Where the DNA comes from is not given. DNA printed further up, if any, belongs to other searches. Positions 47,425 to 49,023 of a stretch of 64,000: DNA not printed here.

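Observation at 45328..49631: Phosphonate biosynthesis module in an archaeal glycosylation island: cytidylyltransferase-PEP mutase fusion, Ppd and Fe-ADH, with a divergent CDP-alcohol phosphotransferase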

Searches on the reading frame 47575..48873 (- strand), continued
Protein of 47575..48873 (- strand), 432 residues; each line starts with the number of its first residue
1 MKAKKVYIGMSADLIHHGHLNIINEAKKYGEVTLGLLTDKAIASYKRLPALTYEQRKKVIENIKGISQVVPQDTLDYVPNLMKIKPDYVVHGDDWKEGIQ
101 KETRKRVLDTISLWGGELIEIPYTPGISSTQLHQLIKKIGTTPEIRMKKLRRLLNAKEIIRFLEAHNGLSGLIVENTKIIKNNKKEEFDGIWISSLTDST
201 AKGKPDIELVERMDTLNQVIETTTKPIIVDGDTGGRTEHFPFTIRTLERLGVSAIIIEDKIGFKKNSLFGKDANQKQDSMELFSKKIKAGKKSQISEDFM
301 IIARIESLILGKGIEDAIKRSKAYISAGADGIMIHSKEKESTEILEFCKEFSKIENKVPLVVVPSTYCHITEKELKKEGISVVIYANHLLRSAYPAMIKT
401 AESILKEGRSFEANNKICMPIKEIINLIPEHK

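Call 13: find_related_loci(query=window:47575-48873:-, collection=genome_contigs, flank=10000)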
Query window:47575-48873:- (432 aa) in genome_contigs; peptide patterns used: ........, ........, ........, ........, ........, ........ (x = any residue, [..] = any of these).
173 stretches matched a pattern; 89 encode a relative of the query (tblastn E <= 1e-3); the best 80 are kept; 80 distinct loci.
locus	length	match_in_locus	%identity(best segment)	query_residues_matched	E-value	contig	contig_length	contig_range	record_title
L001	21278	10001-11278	73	4-429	0e+0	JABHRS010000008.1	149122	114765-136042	MAG: archaeon isolate SI039_bin19 k141_230561, whole genome shotgun sequence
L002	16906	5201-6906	73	2-432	0e+0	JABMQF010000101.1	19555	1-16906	MAG: Candidatus Woesearchaeota archaeon isolate bin.595 k141_5427177, whole genome shotgun sequence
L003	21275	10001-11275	69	4-429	0e+0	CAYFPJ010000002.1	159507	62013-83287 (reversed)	MAG TPA_asm: uncultured Gammaproteobacteria bacterium isolate ERP019367_co2_52 genome assembly, contig: NODE_103_length_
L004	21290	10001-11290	71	2-429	0e+0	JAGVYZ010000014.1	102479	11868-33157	Candidatus Woesearchaeota archaeon isolate RIFOXYB1_FULL_29_12 rifoxyb1_full_scaffold_75, whole genome shotgun sequence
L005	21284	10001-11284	69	4-429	0e+0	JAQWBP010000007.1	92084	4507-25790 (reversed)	MAG: Syntrophomonadaceae bacterium isolate STF2_222 NODE_355_length_92084_cov_45.007079_Sandtown_F2, whole genome shotgu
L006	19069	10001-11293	70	2-430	0e+0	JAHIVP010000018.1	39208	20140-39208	MAG: Nanoarchaeota archaeon isolate MM_PC_MetaG.mb.86 MM_PC_MetaG.mb.86_k141_441621, whole genome shotgun sequence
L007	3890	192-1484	68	1-429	0e+0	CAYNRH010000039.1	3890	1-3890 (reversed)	MAG TPA_asm: uncultured archaeon isolate binchicken_co357_130 genome assembly, contig: NODE_13944_length_3890_cov_6.0046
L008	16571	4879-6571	71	6-429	0e+0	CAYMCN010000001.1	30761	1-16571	MAG TPA_asm: Candidatus Woesearchaeota archaeon isolate binchicken_co201_7 genome assembly, contig: NODE_1327_length_307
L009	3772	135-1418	69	4-429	0e+0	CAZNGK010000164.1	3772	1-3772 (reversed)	MAG TPA_asm: uncultured Thermoplasmatales archaeon isolate SRP338002_co1_123 genome assembly, contig: NODE_22372_length_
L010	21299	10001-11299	68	2-432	0e+0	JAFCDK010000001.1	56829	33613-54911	Candidatus Pacearchaeota archaeon isolate Meg19_1012_Bin_451 Meg19_1012_Bin_451_scaffold_924, whole genome shotgun seque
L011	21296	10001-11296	66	3-432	0e+0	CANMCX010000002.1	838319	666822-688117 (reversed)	uncultured Marinifilum sp. isolate 1640.fasta genome assembly, contig: NODE_2, whole genome shotgun sequence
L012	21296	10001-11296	66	3-432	0e+0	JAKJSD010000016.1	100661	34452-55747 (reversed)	Ancylomarina sp. DW003 16, whole genome shotgun sequence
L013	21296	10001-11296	66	3-432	0e+0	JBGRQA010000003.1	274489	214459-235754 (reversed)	MAG: Marinifilaceae bacterium isolate MAG7-MS28 MAG_Ocu_7_all_MS28_3, whole genome shotgun sequence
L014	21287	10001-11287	68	3-429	0e+0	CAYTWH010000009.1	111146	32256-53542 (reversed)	MAG TPA_asm: uncultured Bacteroidales bacterium isolate binchicken_co243_280 genome assembly, contig: NODE_64_length_111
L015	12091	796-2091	66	3-432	0e+0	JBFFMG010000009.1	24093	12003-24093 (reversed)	MAG: Labilibaculum sp. isolate Mix_mud18.2022.04.40 k141_1932299_length_24093_cov_8.2379, whole genome shotgun sequence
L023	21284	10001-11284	65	4-429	0e+0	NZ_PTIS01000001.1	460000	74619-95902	Clostridium algidicarnis DSM 15099 Ga0131113_101, whole genome shotgun sequence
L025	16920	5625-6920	65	3-432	0e+0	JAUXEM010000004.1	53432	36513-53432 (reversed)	MAG: Salinivirgaceae bacterium isolate CSMAG_2877 CSMAG_2877_k117_1913036_length_53432_cov_13.0000, whole genome shotgun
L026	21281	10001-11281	68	4-428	0e+0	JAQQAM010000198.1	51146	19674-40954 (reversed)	MAG: Spirochaetales bacterium isolate bin_41 k141_301776, whole genome shotgun sequence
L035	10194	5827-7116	62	2-429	0e+0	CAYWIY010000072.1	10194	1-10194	MAG TPA_asm: uncultured Syntrophomonadaceae bacterium isolate binchicken_co32_447 genome assembly, contig: NODE_11463_le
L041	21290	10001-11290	65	5-432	0e+0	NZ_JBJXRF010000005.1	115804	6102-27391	Polaribacter sp. MF5-112 NODE_5_length_115804_cov_1357.721940, whole genome shotgun sequence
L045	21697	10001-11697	63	4-429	0e+0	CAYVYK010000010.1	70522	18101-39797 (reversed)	MAG TPA_asm: uncultured Methanosarcinales archaeon isolate binchicken_co115_67 genome assembly, contig: NODE_729_length_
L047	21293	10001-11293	66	4-432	0e+0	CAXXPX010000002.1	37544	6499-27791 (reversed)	MAG: Bacteroidales bacterium isolate 351424ce-103a-4fdb-9a77-f202f7f12de1 genome assembly, contig: contig_2, whole genom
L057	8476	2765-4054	64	2-429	0e+0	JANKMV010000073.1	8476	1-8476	MAG: Bacillota bacterium isolate M17C-03 NODE_73_length_8476_cov_4.160195, whole genome shotgun sequence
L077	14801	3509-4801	64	4-432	0e+0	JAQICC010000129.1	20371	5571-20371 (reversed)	MAG: Salinivirgaceae bacterium isolate GH45 k119_182427, whole genome shotgun sequence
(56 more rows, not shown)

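Call 17: find_encoding_contigs(protein=window:47575-48873:-, flank=10000, max_places=4)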
Protein window:47575-48873:- (432 aa): 11 contigs read that carry it; 4 places shown.
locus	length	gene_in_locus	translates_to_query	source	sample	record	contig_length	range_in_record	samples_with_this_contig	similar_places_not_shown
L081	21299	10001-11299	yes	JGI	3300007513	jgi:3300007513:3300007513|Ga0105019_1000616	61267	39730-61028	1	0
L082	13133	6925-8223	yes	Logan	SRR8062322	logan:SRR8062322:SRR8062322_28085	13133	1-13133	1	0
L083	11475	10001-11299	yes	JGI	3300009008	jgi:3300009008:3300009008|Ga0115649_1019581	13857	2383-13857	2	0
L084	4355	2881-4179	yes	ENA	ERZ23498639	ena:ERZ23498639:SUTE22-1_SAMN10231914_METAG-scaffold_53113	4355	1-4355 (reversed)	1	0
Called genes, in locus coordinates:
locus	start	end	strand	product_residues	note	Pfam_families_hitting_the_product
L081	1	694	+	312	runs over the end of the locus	PF00535:Glycos_transf_2, PF10111:Glyco_tranf_2_2 (weak)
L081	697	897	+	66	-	-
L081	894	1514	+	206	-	PF13489:Methyltransf_23, PF08241:Methyltransf_11, PF08242:Methyltransf_12, PF13649:Methyltransf_25, PF01209:Ubie_methyltran (weak), PF13847:Methyltransf_31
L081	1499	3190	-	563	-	PF02366:PMT, PF13231:PMT_2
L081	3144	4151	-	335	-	PF01073:3Beta_HSD, PF01370:Epimerase, PF02719:Polysacc_synt_2 (faint), PF04321:RmlD_sub_bind (weak), PF05368:NmrA (faint), PF07993:NAD_binding_4 (faint), PF13460:NAD_binding_10 (weak), PF16363:GDP_Man_Dehyd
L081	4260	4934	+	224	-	PF00535:Glycos_transf_2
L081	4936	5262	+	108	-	PF10066:DUF2304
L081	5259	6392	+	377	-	PF13439:Glyco_transf_4, PF20706:GT4-conflict, PF00534:Glycos_transf_1, PF13692:Glyco_trans_1_4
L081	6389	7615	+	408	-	PF13477:Glyco_trans_4_2 (weak), PF13439:Glyco_transf_4, PF00534:Glycos_transf_1, PF13692:Glyco_trans_1_4, PF13524:Glyco_trans_1_2 (weak)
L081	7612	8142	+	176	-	PF08241:Methyltransf_11 (weak)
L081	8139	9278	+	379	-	PF13439:Glyco_transf_4, PF13477:Glyco_trans_4_2 (weak), PF20706:GT4-conflict, PF00534:Glycos_transf_1, PF13692:Glyco_trans_1_4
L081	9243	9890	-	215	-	PF01066:CDP-OH_P_transf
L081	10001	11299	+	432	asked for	PF01467:CTP_transf_like, PF13714:PEP_mutase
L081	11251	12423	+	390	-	PF02776:TPP_enzyme_N, PF02775:TPP_enzyme_C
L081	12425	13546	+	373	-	PF00465:Fe-ADH, PF13685:Fe-ADH_2, PF25137:ADH_Fe_C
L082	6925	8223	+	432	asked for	PF01467:CTP_transf_like, PF13714:PEP_mutase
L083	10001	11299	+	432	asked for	PF01467:CTP_transf_like, PF13714:PEP_mutase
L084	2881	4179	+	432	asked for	PF01467:CTP_transf_like, PF13714:PEP_mutase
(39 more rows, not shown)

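Call 18: find_encoding_contigs(protein=P0001, flank=10000, max_places=4)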
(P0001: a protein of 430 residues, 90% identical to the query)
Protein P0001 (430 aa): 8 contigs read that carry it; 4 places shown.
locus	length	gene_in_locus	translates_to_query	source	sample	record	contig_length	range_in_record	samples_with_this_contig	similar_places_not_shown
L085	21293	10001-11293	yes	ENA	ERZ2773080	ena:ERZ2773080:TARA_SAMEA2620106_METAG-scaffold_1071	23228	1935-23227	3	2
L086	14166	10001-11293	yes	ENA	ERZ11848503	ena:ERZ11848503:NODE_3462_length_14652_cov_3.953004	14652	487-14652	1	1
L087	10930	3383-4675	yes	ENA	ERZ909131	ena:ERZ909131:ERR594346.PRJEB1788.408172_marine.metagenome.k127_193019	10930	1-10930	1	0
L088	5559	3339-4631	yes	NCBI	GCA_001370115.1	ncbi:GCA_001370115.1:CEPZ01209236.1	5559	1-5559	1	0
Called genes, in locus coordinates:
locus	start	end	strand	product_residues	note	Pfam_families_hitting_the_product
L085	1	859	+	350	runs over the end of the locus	PF00534:Glycos_transf_1, PF13692:Glyco_trans_1_4, PF13524:Glyco_trans_1_2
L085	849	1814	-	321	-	PF13524:Glyco_trans_1_2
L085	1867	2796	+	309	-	PF13480:Acetyltransf_6 (faint)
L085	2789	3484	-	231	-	PF05175:MTS, PF01209:Ubie_methyltran, PF13489:Methyltransf_23, PF07021:MetW (weak), PF13847:Methyltransf_31, PF08241:Methyltransf_11, PF08242:Methyltransf_12, PF13649:Methyltransf_25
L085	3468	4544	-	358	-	PF00535:Glycos_transf_2, PF10111:Glyco_tranf_2_2 (weak), PF13641:Glyco_tranf_2_3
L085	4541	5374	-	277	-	PF01522:Polysacc_deac_1 (weak)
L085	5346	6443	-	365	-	PF00534:Glycos_transf_1, PF13692:Glyco_trans_1_4, PF20706:GT4-conflict (weak)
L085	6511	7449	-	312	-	PF01370:Epimerase, PF16363:GDP_Man_Dehyd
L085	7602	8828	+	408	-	PF13439:Glyco_transf_4, PF00534:Glycos_transf_1, PF13692:Glyco_trans_1_4, PF13524:Glyco_trans_1_2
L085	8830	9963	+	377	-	PF00534:Glycos_transf_1 (weak)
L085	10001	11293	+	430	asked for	PF01467:CTP_transf_like, PF13714:PEP_mutase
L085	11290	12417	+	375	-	PF02776:TPP_enzyme_N, PF02775:TPP_enzyme_C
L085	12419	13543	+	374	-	PF00465:Fe-ADH, PF13685:Fe-ADH_2, PF25137:ADH_Fe_C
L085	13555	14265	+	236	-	PF13489:Methyltransf_23, PF05401:NodS, PF02353:CMAS, PF05175:MTS (weak), PF13847:Methyltransf_31, PF08241:Methyltransf_11, PF08242:Methyltransf_12, PF13649:Methyltransf_25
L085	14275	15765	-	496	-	PF01943:Polysacc_synt, PF13440:Polysacc_synt_3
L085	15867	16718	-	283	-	PF01944:SpoIIM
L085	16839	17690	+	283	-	PF03721:UDPG_MGDP_dh_N, PF00984:UDPG_MGDP_dh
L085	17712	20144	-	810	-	-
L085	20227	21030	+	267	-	PF01008:IF-2B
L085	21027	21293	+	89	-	?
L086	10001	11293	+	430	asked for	PF01467:CTP_transf_like, PF13714:PEP_mutase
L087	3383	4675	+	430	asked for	PF01467:CTP_transf_like, PF13714:PEP_mutase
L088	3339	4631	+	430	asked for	PF01467:CTP_transf_like, PF13714:PEP_mutase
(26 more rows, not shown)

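Call 32: search_protein_families(library=pfam, proteins=[L035:4934-5653:+, L005:16192-17412:+, L041:17523-18650:+, L006:2-871:+, L047:16861-17388:+, L023:4640-5413:+, L077:7135-8391:+, L025:3179-3748:+, L026:13513-16404:+, L010:9086-9745:-], max_evalue=0.001)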
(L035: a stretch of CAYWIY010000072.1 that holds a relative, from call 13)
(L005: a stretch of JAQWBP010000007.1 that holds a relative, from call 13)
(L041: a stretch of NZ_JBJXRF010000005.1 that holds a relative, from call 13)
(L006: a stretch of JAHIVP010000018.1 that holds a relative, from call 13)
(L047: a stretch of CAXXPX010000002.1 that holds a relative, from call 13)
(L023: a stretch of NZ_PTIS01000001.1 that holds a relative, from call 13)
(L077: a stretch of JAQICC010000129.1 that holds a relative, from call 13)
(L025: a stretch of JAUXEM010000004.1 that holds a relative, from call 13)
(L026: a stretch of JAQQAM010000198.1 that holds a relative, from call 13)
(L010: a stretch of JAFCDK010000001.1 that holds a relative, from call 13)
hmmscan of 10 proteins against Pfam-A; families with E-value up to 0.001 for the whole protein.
L035:4934-5653:+ (239 aa): 3 families
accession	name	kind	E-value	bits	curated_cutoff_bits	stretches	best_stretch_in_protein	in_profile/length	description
PF04991.19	LicD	-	2e-06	28.5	22.6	1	28-62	2-36/227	LicD family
PF10706.15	Aminoglyc_resit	-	0.00014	22.4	21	1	23-86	5-64/149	Aminoglycoside-2''-adenylyltransferase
PF15655.11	Imm-NTF2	-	0.00083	20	25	0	198-227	99-128/129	NTF2 fold immunity protein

L005:16192-17412:+ (406 aa): 1 family
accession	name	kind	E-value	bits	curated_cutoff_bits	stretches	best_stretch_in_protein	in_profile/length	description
PF04464.20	Glyphos_transf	-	1.1e-68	232.4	22.1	1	29-401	5-365/367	CDP-Glycerol:Poly(glycerophosphate) glycerophosphotransferase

L041:17523-18650:+ (375 aa): 4 families
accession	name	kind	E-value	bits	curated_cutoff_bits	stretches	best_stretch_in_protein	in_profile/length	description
PF01041.23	DegT_DnrJ_EryC1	-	1.8e-110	370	19.8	1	14-367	2-359/360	DegT/DnrJ/EryC1/StrS aminotransferase family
PF00155.27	Aminotran_1_2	-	5.4e-12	46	19.7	1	38-220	44-248/361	Aminotransferase class I and II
PF00266.25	Aminotran_5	-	3.1e-08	33.4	21.5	1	36-312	43-335/371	Aminotransferase class-V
PF01212.27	Beta_elim_lyase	-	1.5e-05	25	27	1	34-195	30-203/288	Beta-eliminating lyase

L006:2-871:+ (289 aa): 1 family
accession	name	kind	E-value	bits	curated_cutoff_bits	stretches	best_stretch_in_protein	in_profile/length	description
PF04055.27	Radical_SAM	-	1.6e-25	90.6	29.5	1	26-187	3-166/166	Radical SAM superfamily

L047:16861-17388:+ (175 aa): 4 families
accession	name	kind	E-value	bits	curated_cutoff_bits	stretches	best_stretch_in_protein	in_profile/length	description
PF00132.30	Hexapep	-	2.3e-23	81.3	27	3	47-80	2-35/36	Bacterial transferase hexapeptide (six repeats)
PF25084.1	LbH_EIF2B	-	1.9e-08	34.7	54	1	14-76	13-102/105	EIF2B subunit epsilon LbH domain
PF14602.12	Hexapep_2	-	1.3e-07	31.7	27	0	107-131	12-34/34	Hexapeptide repeat of succinyl-transferase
PF25247.1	LbH_GLGC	-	0.0001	22.7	27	0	84-132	3-49/135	GLGC left-handed parallel beta-helix domain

L023:4640-5413:+ (257 aa): 4 families
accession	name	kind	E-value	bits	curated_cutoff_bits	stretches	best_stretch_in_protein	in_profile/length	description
PF00005.33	ABC_tran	-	1.2e-31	110.5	25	1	31-170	5-136/137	ABC transporter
PF13304.12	AAA_21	-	1.6e-12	48.5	27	1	136-200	231-298/304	AAA domain, putative AbiEii toxin, Type IV TA system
PF13476.12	AAA_23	-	0.00018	22.7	27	1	12-91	2-74/201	AAA domain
PF01695.23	IstB_IS21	-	0.0008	19.4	24.1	0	155-212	148-206/238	IstB-like ATP binding protein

L077:7135-8391:+ (418 aa): 1 family
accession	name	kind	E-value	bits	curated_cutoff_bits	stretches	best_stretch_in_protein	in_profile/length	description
PF04464.20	Glyphos_transf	-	4.2e-09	36.3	22.1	1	187-330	150-297/367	CDP-Glycerol:Poly(glycerophosphate) glycerophosphotransferase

L025:3179-3748:+ (189 aa): 1 family
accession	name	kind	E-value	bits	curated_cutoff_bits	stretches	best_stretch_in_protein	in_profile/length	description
PF00908.23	dTDP_sugar_isom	-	1.1e-72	243.6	27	1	5-177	1-168/168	dTDP-4-dehydrorhamnose 3,5-epimerase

L026:13513-16404:+ (963 aa): 2 families
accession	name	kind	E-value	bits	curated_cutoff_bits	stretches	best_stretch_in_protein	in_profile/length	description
PF02096.25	60KD_IMP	-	2.3e-22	80.1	35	1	31-214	1-160/163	60Kd inner membrane protein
PF00884.28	Sulfatase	-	1.3e-09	38.2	25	1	546-850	2-248/301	Sulfatase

L010:9086-9745:- (219 aa): 2 families
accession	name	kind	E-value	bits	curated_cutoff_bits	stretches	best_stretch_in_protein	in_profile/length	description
PF02388.22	FemAB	-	1.2e-10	41.2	24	2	5-115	151-254/406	FemAB family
PF13480.13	Acetyltransf_6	-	3.7e-05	24.3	22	1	28-170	7-137/143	Acetyltransferase (GNAT) domain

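Call 42: search_protein_families(library=pfam, proteins=[L006:16756-17571:+, L045:8306-8980:-, L057:5940-6758:+], max_evalue=0.001)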
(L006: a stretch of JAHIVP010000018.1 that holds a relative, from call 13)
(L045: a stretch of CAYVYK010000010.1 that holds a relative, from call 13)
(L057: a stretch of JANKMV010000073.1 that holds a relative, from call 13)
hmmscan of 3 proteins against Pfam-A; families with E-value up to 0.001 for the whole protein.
L006:16756-17571:+ (271 aa): 1 family
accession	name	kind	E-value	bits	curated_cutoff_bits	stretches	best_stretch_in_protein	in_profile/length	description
PF01066.26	CDP-OH_P_transf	-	8.3e-05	23.5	22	1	70-180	3-108/152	CDP-alcohol phosphatidyltransferase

L045:8306-8980:- (224 aa): 1 family
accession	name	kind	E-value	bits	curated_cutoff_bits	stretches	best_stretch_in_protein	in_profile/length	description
PF01066.26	CDP-OH_P_transf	-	2.9e-15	57.4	22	1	38-193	3-144/152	CDP-alcohol phosphatidyltransferase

L057:5940-6758:+ (272 aa): 1 family
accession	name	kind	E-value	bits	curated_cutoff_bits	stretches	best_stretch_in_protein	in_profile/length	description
PF01066.26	CDP-OH_P_transf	-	5.5e-05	24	22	1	43-158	4-109/152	CDP-alcohol phosphatidyltransferase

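Call 51: list_cluster_members(proteins=[window:47575-48873:-, window:48984-49631:+, window:20218-21618:-, window:59100-61658:-, window:45328-46449:-])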
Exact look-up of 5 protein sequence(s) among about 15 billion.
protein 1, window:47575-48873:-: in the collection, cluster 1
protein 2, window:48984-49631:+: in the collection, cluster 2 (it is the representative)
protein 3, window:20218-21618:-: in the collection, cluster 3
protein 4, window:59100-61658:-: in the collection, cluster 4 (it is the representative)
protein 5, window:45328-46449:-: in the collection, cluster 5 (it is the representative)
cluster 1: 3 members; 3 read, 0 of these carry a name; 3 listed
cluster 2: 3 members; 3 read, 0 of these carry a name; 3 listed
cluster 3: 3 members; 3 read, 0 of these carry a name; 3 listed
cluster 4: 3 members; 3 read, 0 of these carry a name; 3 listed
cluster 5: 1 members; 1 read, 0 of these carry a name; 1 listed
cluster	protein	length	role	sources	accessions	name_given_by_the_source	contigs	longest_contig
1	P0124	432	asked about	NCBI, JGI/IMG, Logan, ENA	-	-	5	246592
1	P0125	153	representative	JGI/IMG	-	-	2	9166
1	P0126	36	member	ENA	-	-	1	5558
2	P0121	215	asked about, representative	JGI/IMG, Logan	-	-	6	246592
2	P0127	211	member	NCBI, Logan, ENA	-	-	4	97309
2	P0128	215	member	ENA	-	-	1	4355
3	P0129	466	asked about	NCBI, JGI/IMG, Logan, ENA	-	-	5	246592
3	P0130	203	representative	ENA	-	-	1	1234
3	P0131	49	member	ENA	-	-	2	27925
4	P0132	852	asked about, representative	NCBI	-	-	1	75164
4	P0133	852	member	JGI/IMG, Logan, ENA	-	-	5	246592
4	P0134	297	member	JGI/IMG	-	-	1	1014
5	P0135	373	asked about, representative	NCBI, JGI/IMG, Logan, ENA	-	-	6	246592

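Call 61: find_encoding_contigs(protein=P0004, flank=10000, max_places=1)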
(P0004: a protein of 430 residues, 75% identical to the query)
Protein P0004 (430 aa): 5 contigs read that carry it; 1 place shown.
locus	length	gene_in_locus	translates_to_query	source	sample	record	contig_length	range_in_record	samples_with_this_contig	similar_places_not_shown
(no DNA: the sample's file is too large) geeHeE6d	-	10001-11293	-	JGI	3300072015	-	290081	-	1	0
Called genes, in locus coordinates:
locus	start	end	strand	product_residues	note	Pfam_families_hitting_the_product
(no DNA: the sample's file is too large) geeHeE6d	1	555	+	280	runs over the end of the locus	PF00763:THF_DHG_CYH, PF02882:THF_DHG_CYH_C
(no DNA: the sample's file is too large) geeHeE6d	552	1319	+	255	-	PF01261:AP_endonuc_2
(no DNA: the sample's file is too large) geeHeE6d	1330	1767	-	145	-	-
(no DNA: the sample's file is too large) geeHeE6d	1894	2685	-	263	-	PF00483:NTP_transferase, PF12804:NTP_transf_3, PF20202:DUF6564 (weak)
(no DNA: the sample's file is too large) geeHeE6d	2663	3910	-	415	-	PF07994:NAD_binding_5, PF01658:Inos-1-P_synth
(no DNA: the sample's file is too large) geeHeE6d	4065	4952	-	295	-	PF01066:CDP-OH_P_transf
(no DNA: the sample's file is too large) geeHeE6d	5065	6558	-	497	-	PF01943:Polysacc_synt, PF03023:MurJ, PF13440:Polysacc_synt_3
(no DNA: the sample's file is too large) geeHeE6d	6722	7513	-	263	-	PF00459:Inositol_P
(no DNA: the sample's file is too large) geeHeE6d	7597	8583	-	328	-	PF00685:Sulfotransfer_1 (weak)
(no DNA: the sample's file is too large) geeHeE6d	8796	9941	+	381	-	PF02776:TPP_enzyme_N, PF02775:TPP_enzyme_C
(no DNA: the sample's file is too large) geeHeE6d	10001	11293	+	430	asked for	PF01467:CTP_transf_like, PF13714:PEP_mutase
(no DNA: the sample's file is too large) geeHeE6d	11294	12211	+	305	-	-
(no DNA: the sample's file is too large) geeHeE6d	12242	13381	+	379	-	PF00465:Fe-ADH, PF13685:Fe-ADH_2, PF25137:ADH_Fe_C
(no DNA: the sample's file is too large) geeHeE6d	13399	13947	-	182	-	PF01583:APS_kinase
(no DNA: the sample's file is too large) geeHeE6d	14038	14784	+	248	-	PF13489:Methyltransf_23 (weak), PF13679:Methyltransf_32 (weak), PF13847:Methyltransf_31, PF08242:Methyltransf_12 (weak)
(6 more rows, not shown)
